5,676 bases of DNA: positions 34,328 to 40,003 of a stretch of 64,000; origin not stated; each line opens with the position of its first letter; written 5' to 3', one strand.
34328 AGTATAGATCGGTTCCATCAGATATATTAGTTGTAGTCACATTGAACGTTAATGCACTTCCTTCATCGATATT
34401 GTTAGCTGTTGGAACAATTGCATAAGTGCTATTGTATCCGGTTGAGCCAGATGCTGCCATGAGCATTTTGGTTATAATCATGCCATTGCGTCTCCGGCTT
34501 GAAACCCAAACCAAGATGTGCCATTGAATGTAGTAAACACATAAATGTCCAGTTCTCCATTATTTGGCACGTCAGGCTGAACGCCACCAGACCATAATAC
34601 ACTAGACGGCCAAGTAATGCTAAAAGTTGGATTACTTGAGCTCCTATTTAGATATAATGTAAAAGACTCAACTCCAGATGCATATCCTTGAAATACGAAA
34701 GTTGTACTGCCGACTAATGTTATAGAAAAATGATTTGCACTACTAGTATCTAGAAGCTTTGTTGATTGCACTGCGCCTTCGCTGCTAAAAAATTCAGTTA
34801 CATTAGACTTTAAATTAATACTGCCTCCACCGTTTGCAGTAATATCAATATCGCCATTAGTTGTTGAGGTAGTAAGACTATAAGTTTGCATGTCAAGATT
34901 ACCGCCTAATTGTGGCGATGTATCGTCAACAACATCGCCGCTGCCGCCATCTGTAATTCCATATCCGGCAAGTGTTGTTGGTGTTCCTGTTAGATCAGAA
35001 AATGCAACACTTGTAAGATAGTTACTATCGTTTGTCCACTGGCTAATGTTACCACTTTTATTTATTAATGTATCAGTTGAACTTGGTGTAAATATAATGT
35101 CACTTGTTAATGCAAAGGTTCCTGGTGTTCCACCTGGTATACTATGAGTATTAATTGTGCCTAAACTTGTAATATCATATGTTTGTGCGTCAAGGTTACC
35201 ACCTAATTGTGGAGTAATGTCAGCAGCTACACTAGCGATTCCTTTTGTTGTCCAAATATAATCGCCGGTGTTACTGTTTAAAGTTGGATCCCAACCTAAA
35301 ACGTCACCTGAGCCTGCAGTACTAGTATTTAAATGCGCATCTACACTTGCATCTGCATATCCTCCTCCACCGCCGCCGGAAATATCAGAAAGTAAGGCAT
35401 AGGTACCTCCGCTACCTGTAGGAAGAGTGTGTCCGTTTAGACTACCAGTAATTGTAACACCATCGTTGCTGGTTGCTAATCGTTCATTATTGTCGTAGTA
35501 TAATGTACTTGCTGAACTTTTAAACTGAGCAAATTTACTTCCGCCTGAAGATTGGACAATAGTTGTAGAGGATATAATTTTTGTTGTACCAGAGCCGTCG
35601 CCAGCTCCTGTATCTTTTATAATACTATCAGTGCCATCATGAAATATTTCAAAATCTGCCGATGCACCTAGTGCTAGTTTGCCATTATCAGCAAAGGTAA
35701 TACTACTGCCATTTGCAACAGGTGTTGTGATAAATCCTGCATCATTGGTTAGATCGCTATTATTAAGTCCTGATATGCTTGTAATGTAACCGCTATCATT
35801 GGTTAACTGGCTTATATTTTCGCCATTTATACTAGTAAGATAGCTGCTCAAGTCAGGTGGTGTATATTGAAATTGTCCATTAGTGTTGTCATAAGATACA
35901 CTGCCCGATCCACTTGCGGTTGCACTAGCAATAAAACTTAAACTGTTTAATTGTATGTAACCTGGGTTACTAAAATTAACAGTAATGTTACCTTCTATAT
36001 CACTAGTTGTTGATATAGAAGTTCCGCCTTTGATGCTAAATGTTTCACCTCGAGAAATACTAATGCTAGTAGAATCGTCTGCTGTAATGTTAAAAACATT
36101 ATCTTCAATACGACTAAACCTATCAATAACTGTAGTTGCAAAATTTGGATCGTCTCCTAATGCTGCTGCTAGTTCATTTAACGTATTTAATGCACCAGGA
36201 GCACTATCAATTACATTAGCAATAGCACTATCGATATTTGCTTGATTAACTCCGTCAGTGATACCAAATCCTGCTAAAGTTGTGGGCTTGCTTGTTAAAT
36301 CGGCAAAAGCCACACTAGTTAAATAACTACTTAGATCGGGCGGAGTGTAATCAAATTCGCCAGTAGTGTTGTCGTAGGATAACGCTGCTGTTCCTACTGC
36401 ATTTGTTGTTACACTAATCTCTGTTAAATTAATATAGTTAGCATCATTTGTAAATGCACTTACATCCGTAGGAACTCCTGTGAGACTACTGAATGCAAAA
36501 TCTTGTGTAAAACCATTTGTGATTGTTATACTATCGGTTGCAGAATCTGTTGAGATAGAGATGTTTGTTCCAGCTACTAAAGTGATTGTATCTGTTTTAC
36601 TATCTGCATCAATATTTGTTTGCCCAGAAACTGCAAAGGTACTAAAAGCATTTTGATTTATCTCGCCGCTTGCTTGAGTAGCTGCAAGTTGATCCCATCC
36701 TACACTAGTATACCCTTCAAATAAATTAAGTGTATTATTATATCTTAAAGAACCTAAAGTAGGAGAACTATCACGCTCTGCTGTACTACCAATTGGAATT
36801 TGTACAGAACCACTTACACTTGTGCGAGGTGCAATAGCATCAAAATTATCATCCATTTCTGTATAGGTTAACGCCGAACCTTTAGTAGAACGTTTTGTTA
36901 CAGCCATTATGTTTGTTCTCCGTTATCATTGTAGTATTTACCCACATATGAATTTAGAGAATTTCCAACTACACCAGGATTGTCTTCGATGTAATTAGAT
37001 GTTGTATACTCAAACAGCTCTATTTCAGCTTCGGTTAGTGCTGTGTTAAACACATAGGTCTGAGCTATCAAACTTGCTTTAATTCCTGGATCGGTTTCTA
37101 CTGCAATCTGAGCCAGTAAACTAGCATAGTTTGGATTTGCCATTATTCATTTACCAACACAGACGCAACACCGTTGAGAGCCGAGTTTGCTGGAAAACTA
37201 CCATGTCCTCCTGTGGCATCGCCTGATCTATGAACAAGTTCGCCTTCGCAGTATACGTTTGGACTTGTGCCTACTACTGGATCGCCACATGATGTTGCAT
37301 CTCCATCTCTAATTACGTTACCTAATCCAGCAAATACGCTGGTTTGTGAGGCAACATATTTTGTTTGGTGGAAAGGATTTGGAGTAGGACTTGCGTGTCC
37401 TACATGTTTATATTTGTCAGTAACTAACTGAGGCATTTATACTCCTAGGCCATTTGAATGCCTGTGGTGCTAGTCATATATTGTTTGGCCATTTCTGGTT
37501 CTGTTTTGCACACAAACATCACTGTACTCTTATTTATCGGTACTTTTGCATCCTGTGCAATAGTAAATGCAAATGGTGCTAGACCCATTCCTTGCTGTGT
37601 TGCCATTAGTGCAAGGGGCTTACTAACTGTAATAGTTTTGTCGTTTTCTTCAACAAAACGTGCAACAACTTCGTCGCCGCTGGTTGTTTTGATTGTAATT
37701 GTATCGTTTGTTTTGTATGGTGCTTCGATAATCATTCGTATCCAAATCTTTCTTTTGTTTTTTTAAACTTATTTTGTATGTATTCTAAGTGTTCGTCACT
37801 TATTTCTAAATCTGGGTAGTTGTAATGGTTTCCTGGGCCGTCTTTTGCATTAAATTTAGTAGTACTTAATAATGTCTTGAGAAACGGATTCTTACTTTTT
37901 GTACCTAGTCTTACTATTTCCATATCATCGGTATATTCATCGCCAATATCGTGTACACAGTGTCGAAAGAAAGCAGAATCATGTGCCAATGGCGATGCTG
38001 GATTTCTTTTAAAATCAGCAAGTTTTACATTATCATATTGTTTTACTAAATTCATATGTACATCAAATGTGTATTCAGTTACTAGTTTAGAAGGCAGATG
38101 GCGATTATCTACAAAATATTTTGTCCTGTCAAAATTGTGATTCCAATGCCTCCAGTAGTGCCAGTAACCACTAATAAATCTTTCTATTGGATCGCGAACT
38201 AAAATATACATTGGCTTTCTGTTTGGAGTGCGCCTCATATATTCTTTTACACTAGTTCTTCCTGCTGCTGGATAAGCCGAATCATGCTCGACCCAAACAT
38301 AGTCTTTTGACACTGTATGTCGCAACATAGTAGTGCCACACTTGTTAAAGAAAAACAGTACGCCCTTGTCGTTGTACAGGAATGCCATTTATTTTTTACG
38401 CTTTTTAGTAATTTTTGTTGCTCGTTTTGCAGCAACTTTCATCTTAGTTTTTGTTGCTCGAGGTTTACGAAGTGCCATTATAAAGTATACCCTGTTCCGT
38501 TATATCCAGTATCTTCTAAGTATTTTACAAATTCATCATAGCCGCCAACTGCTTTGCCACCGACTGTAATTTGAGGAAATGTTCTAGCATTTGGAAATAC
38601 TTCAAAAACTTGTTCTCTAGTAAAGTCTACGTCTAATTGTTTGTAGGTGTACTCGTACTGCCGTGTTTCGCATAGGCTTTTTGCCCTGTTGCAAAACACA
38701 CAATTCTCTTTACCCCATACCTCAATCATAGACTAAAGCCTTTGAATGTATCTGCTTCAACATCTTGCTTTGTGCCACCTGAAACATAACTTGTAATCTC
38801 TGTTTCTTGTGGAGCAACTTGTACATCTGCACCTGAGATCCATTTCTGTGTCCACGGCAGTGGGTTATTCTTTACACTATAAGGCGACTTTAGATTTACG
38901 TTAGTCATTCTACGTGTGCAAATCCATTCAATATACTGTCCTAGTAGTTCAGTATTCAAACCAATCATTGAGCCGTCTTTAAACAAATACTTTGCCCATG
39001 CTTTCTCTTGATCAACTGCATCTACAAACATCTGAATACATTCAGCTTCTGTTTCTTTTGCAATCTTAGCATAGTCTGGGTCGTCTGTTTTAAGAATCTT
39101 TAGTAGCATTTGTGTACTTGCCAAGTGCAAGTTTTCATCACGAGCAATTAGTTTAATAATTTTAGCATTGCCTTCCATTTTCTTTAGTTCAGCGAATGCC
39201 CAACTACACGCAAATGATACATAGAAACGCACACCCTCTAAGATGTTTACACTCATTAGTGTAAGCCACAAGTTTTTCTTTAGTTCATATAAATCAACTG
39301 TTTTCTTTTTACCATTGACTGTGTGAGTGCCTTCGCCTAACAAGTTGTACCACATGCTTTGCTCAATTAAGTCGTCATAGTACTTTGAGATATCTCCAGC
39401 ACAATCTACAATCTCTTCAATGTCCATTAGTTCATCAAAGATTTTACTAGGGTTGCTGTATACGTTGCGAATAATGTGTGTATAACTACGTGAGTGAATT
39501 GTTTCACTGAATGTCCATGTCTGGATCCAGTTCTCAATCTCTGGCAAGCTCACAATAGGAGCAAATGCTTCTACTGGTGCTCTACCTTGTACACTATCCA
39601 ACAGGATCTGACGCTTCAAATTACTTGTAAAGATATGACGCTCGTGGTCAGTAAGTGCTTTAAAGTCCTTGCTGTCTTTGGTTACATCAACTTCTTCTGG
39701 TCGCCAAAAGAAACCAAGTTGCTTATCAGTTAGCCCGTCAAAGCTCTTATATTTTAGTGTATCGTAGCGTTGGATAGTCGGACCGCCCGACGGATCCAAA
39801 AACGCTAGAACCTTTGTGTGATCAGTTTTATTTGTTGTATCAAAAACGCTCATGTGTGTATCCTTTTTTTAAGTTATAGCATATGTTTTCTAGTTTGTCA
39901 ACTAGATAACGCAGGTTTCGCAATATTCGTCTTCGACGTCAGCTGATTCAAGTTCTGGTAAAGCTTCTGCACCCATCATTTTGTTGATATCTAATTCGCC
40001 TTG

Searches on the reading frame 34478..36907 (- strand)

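Call 17: search_protein_families(library=phrogs, proteins=[window:34478-36907:-], max_evalue=0.001)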
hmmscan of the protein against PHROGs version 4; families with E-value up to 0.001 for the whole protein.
window:34478-36907:- (809 aa): 13 families
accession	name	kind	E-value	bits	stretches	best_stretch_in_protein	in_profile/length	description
phrog_2631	-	tail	2.6e-17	63.7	1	118-263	279-415/644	tail fiber protein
phrog_1197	-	tail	3.6e-17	63.6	1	221-302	191-273/715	tail protein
phrog_38759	-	unknown function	1.3e-13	51.3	1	205-264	176-238/920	-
phrog_7032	-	tail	1.5e-13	50.8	1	204-316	258-374/866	tail fiber protein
phrog_21962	-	tail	1.9e-13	51.4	1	222-276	150-204/321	tail protein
phrog_23820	-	tail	2.6e-11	44.9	1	219-280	99-162/221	tail fiber protein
phrog_9729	-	tail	1.3e-10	41.6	1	61-203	252-386/750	tail fiber protein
phrog_8713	-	tail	1.6e-09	38.3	1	204-264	402-465/509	tail fiber protein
phrog_2803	-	unknown function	2.2e-08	34.7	1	28-81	36-89/311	-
phrog_9017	-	tail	3.7e-08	34.8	1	693-805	54-155/159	tail fiber protein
phrog_6043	-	unknown function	6.4e-08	32.3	1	122-263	360-503/814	-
phrog_18185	-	tail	6.5e-05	23.6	1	221-269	242-290/399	tail fiber protein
phrog_18608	-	unknown function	0.00024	21.5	1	227-270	167-210/416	-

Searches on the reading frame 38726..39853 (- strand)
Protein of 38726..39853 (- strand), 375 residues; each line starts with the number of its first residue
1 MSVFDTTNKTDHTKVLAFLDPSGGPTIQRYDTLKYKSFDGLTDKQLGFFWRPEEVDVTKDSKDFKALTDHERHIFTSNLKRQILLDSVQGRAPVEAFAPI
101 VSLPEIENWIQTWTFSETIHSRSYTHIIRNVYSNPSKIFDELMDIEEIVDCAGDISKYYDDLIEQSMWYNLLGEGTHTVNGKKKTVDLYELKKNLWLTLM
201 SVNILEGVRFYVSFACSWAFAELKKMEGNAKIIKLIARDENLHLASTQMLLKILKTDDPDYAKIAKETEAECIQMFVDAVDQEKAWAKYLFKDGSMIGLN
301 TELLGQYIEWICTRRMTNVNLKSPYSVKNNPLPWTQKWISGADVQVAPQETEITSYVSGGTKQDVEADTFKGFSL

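Call 17: search_protein_families(library=phrogs, proteins=[window:38726-39853:-], max_evalue=0.001)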
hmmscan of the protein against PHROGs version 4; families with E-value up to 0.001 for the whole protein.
window:38726-39853:- (375 aa): 5 families
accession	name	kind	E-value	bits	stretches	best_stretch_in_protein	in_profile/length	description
phrog_86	-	DNA, RNA and nucleotide metabolism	1.5e-144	483.5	1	1-374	44-402/504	ribonucleoside diphosphate reductase small subunit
phrog_10582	-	DNA, RNA and nucleotide metabolism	1.2e-67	228.8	1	2-216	4-232/255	ribonucleotide reductase class Ia beta subunit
phrog_8368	-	DNA, RNA and nucleotide metabolism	1.7e-49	168.8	1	226-371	1-150/156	aerobic NDP reductase small subunit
phrog_24856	-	DNA, RNA and nucleotide metabolism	4.2e-08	34.2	1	43-132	23-113/195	ribonucleotide reductase class Ia beta subunit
phrog_9465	-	DNA, RNA and nucleotide metabolism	9.1e-06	27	1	186-241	25-79/81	ribonucleoside diphosphate reductase small subunit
